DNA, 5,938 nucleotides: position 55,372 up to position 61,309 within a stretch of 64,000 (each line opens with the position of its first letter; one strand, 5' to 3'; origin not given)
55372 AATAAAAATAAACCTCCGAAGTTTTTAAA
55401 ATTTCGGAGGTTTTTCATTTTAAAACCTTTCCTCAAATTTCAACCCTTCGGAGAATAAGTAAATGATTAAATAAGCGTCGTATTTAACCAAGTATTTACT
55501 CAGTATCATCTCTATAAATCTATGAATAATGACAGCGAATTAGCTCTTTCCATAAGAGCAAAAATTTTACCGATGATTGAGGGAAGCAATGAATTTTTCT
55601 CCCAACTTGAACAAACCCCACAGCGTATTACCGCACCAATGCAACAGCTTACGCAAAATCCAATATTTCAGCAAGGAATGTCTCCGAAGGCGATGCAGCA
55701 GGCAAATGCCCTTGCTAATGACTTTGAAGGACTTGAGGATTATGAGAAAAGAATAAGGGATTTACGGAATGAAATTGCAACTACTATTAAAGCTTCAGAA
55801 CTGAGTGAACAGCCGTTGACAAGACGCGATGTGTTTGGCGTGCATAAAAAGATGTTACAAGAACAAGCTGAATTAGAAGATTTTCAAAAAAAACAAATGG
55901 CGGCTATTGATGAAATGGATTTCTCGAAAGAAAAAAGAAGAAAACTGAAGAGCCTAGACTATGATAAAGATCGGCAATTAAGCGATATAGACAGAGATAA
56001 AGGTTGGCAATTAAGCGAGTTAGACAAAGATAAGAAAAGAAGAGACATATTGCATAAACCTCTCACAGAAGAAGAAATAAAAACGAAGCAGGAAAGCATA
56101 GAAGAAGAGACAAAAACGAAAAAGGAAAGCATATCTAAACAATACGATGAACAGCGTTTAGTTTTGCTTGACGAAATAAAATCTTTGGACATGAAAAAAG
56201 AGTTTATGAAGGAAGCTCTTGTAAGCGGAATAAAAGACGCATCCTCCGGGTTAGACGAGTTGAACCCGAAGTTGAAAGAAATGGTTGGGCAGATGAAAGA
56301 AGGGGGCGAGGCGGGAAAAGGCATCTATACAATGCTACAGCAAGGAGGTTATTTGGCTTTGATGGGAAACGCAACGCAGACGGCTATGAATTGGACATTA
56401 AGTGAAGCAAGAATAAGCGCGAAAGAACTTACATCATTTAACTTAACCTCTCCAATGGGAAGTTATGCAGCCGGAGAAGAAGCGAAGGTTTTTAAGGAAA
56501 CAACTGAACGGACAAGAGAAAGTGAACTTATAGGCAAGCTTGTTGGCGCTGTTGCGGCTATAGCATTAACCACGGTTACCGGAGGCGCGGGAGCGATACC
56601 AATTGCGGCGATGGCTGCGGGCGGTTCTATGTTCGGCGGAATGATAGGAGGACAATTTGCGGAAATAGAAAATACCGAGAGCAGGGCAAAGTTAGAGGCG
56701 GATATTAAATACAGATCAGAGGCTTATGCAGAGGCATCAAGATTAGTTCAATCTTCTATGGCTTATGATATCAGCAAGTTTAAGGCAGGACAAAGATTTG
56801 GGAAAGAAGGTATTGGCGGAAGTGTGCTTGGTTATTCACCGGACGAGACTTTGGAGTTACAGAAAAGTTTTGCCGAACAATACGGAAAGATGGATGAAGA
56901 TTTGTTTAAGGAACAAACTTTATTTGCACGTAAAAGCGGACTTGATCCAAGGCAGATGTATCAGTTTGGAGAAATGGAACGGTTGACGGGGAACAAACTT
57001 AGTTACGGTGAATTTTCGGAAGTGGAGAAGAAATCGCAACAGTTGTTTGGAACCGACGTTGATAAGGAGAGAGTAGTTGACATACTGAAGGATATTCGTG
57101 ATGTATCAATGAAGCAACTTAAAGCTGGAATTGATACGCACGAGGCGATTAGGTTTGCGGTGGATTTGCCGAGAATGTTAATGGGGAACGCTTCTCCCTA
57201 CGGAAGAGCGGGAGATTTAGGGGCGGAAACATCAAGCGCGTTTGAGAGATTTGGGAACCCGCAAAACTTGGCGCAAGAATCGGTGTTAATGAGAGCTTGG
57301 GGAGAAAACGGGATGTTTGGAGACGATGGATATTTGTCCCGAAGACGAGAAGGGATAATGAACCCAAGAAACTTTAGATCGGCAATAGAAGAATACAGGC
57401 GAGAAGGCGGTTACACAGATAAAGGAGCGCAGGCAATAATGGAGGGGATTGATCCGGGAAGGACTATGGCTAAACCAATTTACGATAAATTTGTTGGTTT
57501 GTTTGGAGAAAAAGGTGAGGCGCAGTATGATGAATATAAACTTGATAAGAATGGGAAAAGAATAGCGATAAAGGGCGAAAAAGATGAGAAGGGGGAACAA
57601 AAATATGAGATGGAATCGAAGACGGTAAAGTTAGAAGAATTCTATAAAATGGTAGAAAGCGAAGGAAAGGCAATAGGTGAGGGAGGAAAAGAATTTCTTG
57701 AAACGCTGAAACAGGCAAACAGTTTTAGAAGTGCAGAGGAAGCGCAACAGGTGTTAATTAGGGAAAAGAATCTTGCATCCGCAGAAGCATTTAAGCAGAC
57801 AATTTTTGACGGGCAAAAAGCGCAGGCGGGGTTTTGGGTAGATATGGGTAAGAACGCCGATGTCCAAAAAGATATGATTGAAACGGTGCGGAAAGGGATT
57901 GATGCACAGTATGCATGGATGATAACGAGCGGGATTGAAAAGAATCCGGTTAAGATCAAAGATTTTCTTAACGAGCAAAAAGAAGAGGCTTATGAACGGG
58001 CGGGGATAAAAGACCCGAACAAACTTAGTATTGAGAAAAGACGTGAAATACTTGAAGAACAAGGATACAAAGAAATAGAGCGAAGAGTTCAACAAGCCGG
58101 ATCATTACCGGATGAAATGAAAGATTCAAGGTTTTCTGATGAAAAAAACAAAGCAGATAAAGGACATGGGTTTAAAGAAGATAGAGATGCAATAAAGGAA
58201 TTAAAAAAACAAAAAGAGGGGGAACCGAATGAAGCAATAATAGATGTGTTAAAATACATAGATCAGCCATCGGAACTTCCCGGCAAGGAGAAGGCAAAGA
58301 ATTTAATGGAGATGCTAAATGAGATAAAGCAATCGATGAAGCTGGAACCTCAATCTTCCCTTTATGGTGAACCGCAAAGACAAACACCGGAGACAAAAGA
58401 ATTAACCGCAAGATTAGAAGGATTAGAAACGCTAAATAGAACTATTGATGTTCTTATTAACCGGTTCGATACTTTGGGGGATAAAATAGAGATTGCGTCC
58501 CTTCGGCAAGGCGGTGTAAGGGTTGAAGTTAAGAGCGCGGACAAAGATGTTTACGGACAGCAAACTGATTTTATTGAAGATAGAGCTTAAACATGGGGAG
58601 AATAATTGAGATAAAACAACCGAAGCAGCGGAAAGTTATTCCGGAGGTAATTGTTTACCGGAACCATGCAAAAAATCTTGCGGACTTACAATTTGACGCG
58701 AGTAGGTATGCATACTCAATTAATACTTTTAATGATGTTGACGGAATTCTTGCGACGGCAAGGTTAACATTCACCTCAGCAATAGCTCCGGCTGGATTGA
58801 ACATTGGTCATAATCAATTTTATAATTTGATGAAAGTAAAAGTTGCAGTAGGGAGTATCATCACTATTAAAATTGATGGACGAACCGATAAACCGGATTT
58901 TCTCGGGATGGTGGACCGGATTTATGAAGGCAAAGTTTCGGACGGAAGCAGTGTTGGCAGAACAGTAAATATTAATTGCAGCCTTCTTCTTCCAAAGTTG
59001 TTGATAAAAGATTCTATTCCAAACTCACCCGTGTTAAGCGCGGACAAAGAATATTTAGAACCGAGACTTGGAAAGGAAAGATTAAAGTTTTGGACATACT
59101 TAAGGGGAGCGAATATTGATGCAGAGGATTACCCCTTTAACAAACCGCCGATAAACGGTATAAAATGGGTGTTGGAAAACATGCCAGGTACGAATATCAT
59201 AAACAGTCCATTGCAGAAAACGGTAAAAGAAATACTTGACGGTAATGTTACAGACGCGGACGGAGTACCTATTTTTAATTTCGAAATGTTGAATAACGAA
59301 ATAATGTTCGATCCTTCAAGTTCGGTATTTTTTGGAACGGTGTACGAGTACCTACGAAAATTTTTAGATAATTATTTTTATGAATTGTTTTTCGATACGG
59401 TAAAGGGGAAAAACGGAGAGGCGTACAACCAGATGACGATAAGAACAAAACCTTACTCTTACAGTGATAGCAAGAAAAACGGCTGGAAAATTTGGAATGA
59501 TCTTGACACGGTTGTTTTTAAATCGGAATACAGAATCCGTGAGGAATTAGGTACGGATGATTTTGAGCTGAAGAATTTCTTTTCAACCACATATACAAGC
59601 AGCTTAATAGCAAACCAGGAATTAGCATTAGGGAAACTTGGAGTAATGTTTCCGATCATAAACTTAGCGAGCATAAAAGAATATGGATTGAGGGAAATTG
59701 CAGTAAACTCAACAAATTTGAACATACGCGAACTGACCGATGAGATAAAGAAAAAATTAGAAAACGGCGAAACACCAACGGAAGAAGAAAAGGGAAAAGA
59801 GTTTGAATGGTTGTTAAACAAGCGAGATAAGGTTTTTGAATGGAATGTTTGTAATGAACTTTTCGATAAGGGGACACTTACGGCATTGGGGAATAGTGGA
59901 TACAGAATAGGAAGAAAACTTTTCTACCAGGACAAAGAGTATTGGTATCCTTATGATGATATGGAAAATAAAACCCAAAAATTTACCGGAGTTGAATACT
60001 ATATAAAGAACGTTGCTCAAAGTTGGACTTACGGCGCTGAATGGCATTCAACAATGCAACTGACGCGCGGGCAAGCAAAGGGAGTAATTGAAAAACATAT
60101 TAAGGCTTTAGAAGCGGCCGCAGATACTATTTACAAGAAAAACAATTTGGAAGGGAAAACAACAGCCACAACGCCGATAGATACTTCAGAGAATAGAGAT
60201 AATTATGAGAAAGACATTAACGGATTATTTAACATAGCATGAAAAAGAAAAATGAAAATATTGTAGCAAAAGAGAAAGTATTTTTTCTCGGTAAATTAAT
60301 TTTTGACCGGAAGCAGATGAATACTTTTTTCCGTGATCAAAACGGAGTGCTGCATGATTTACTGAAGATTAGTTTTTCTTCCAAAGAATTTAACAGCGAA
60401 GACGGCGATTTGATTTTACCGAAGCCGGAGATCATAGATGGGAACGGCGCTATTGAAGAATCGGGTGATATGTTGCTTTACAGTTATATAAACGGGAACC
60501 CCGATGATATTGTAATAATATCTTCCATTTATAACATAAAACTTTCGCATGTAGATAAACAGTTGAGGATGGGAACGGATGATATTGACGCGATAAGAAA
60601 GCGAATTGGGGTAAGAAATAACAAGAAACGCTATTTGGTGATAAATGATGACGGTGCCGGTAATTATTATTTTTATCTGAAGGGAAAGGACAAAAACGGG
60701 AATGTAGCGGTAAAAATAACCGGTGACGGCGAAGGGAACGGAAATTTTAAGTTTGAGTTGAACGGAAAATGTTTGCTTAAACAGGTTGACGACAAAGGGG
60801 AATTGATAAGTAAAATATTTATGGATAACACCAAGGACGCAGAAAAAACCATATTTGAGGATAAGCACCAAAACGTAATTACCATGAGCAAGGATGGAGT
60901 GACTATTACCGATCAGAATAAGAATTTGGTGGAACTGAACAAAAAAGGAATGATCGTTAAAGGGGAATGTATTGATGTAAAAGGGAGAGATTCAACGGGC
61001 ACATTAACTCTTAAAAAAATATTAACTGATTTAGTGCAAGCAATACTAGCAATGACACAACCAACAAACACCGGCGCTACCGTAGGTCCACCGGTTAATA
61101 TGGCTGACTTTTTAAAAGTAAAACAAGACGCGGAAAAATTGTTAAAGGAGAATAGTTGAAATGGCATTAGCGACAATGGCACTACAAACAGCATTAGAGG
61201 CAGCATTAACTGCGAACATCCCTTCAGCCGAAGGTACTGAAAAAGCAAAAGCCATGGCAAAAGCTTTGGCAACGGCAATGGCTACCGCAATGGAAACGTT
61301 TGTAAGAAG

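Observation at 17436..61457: Five copies of a two-block regulatory element in front of every structural operon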

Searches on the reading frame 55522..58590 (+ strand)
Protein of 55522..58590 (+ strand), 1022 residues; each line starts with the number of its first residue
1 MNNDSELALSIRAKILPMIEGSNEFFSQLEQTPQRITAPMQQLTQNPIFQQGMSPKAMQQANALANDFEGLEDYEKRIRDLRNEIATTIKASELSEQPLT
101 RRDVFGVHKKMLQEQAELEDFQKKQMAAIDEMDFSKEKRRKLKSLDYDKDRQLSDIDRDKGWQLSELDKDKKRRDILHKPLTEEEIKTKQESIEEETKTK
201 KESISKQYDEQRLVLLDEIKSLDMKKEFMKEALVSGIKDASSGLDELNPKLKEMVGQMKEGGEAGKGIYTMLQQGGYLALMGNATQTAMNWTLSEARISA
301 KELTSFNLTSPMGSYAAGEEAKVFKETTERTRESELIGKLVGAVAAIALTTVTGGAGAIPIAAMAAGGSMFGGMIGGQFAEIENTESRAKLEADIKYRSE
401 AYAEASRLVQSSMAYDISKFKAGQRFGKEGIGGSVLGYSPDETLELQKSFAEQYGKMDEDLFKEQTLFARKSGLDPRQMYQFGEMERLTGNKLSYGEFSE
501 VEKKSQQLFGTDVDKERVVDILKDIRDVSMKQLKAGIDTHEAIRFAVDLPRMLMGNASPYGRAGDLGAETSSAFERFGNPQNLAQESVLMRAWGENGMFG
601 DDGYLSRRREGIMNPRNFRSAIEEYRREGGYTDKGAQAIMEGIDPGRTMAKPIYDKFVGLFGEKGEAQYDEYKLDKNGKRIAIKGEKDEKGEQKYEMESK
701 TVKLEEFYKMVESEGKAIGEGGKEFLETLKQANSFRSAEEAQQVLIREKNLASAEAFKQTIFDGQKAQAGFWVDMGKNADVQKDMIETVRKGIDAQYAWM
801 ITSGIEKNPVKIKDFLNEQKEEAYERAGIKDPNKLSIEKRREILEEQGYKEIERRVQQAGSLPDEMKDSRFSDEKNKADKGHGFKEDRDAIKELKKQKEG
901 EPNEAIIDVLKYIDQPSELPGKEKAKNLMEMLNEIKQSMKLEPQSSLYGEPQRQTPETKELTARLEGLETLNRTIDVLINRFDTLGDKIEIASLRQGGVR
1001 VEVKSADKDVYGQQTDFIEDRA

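Call 7: search_protein_families(library=phrogs, proteins=[window:55522-58590:+])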
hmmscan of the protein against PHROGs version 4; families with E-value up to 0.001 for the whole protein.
window:55522-58590:+ (1022 aa): 0 families

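Call 91: search_protein_families(library=pfam, max_evalue=0.05, proteins=[window:55522-58590:+])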
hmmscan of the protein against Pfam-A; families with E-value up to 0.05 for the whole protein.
window:55522-58590:+ (1022 aa): 1 family
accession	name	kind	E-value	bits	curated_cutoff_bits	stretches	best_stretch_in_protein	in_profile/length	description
PF03874.21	RNA_pol_Rpb4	-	0.028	15.1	25.6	1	876-936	25-69/116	RNA polymerase Rpb4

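Call 94: search_solved_structures(query=window:55522-58587:+, max_evalue=0.01)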
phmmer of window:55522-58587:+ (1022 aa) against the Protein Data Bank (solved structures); distinct sequences matched with E-value up to 0.01: 0.

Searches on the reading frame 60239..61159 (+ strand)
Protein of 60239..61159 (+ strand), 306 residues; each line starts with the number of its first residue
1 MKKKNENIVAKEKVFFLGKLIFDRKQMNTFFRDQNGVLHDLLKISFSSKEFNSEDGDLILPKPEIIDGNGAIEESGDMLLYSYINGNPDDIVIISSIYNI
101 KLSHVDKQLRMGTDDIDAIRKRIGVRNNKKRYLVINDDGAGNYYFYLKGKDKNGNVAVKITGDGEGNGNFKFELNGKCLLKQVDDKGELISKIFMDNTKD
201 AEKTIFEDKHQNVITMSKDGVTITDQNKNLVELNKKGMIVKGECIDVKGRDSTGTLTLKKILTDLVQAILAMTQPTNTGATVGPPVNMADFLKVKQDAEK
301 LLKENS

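Call 91: search_protein_families(library=pfam, max_evalue=0.05, proteins=[window:60239-61159:+])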
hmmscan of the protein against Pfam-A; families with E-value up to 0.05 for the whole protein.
window:60239-61159:+ (306 aa): 1 family
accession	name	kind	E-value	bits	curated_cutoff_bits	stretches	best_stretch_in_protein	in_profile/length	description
PF14568.11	SUKH_6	-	0.011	16.7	27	1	89-159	33-100/119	SMI1-KNR4 cell-wall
